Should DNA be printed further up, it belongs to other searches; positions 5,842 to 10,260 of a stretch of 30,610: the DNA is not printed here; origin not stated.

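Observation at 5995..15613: Hybrid two-component sensor adjacent to a cluster of four cytoplasmic clan GH-A hydrolases (three GH1-like paralogs plus one GH5-like) with no SusC/SusD in the window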

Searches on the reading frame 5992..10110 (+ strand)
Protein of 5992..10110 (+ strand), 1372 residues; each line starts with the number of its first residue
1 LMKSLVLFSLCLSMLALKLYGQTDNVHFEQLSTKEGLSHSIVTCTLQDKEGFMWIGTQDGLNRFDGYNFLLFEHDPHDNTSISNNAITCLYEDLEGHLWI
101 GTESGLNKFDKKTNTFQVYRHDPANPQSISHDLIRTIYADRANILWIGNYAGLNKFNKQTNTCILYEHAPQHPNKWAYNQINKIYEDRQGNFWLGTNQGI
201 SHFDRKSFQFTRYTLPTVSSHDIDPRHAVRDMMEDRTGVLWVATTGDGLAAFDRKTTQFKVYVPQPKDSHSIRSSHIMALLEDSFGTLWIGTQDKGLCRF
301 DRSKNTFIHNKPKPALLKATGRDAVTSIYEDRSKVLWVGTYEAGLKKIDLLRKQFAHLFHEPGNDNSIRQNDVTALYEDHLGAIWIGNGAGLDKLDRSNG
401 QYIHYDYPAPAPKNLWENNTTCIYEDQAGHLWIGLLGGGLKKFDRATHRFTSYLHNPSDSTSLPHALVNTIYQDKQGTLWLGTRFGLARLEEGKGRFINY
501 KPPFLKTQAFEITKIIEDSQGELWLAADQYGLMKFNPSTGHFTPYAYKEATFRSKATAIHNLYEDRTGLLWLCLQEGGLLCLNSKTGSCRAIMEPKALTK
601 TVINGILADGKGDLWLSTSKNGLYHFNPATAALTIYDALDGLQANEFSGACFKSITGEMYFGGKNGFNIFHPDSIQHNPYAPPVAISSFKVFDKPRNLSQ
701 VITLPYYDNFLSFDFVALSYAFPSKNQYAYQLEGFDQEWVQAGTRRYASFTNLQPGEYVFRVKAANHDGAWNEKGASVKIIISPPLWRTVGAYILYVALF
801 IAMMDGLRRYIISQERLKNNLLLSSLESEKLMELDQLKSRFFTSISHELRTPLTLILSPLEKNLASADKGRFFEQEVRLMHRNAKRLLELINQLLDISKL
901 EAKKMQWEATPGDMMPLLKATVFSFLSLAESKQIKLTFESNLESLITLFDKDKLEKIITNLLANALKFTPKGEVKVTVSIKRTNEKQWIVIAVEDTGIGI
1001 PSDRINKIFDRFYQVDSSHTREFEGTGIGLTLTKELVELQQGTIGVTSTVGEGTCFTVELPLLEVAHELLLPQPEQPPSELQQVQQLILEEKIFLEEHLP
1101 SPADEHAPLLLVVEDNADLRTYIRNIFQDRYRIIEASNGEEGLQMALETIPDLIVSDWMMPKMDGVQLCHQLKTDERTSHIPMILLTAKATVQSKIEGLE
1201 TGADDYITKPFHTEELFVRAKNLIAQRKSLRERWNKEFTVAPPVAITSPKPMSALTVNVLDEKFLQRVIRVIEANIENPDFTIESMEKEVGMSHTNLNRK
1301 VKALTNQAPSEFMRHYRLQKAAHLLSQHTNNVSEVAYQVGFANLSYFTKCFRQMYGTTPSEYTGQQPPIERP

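Call 4: search_protein_families(library=pfam, proteins=[window:5992-10110:+], max_evalue=0.1)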
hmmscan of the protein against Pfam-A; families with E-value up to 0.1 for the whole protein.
window:5992-10110:+ (1372 aa): 14 families
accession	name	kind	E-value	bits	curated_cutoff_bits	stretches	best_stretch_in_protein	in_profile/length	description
PF07494.17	Reg_prop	-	3.5e-55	177.3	20.4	8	462-484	1-23/24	Two component regulator propeller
PF02518.31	HATPase_c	-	3.3e-30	105.2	26.4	1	950-1062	2-109/111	Histidine kinase-, DNA gyrase B-, and HSP90-like ATPase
PF00072.30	Response_reg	-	5.1e-26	91.5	30.2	1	1111-1219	2-109/111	Response regulator receiver domain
PF12833.13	HTH_18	-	6.3e-22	78.1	33.6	1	1288-1363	3-78/80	Helix-turn-helix domain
PF07495.19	Y_Y_Y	-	2.1e-20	72.8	26.6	1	719-782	1-64/65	Y_Y_Y domain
PF00165.29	HTH_AraC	-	4.2e-13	49.5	26.6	1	1327-1362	6-40/42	Bacterial regulatory helix-turn-helix proteins, AraC family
PF00512.31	HisKA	-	9.6e-13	48.4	26.9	1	838-902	2-65/66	His Kinase A (phospho-acceptor) domain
PF08450.18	SGL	-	4.7e-10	39.9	26.3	0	96-198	52-105/246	SMP-30/Gluconolactonase/LRE-like region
PF23748.1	Beta-prop_LRRK2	-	2.1e-06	27.4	26.9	0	423-461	279-317/359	LRRK2 beta propeller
PF15533.11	Ntox33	-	8.4e-05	23.4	28.4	0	178-194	30-48/65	Bacterial toxin 33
PF13589.12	HATPase_c_3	-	0.022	15.2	25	1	955-1080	4-125/137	Histidine kinase-, DNA gyrase B-, and HSP90-like ATPase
PF22352.2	K319L-like_PKD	-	0.025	15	27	1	737-780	41-82/84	K319L-like, PKD domain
PF14501.12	HATPase_c_5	-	0.084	13.2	22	0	954-1045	6-87/102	GHKL domain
PF13581.12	HATPase_c_2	-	0.091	13.2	27.4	0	954-1038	32-110/127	Histidine kinase-like ATPase domain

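Call 5: search_protein_families(library=ncbifam, proteins=[window:5992-10110:+], max_evalue=0.1)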
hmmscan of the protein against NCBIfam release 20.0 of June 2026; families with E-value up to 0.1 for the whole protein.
window:5992-10110:+ (1372 aa): 198 families (the best 25 are shown)
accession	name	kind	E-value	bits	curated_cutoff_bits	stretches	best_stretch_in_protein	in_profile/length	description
NF047465.1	hybrid_HK_LvrA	exception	3.8e-85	286.5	1200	1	829-1232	193-592/819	hybrid histidine kinase/response regulator LvrA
NF047874.1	MASE3_PAS_HK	subfamily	6e-74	250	560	1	828-1066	388-629/655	MASE3 domain-containing sensor histidine kinase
NF041947.1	LuxQ_Vibrio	equivalog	3.6e-64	217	1200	1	833-1216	467-831/843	quorum-sensing autoinducer 2 sensor kinase/phosphatase LuxQ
NF008318.0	PRK11107.1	equivalog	1.7e-63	215.1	890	2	832-1069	287-525/920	two-component sensor histidine kinase BarA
NF038297.2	hybrid_HK_HrmK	equivalog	2.1e-58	198.4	725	1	828-1216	225-600/607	hybrid histidine kinase/response regulator HrmK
TIGR02956.1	TMAO_torS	equivalog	4.5e-58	197.2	676.5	1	835-1271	461-874/967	TMAO reductase system sensor histidine kinase/response regulator TorS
NF046044.1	PnpS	equivalog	1.3e-57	195.6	400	1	823-1061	155-390/390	two-component system histidine kinase PnpS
NF008302.0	PRK11091.1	equivalog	3.8e-57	194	838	1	834-1274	279-680/779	aerobic respiration two-component sensor histidine kinase ArcB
NF011874.0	PRK15347.1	equivalog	6.9e-55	186.5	852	2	836-1079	396-631/921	two component system sensor kinase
TIGR02966.1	phoR_proteo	equivalog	3.9e-52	177.3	334.2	1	819-1059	95-332/333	phosphate regulon sensor histidine kinase PhoR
NF033092.0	HK_WalK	equivalog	5.6e-52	177.1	725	1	834-1062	368-594/594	cell wall metabolism sensor histidine kinase WalK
NF008099.0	PRK10841.1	equivalog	2.9e-51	174.3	920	2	835-1068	467-696/949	two-component system sensor histidine kinase RcsC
NF045901.1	HisKinLetSLeg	equivalog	3.7e-50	170.8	1650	2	820-1063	275-519/906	two-component system sensor histidine kinase LetS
NF041880.1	EPS_EpsF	equivalog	1.6e-47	162.1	900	2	832-1061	268-492/492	response regulator EpsF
NF041735.1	hist_kin_RppB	equivalog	5.9e-47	160.4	400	1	840-1061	218-438/438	two-component system sensor histidine kinase RppB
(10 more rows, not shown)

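Call 81: search_protein_families(library=padloc, proteins=[window:5992-10110:+], max_evalue=0.001)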
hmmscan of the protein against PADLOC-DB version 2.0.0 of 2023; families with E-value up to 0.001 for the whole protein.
window:5992-10110:+ (1372 aa): 4 families
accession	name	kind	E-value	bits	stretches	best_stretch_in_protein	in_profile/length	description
PDLC04647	PDC-M43B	-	2.9e-10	37.7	1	921-1049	197-320/347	-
PDLC04649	PDC-M43B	-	1.1e-07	29.2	1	949-1045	224-317/345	-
PDLC04650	PDC-M43B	-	1.9e-07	28.7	1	932-1049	207-321/344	-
PDLC04055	PD-T4-6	-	0.00098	16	0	1105-1227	363-486/496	-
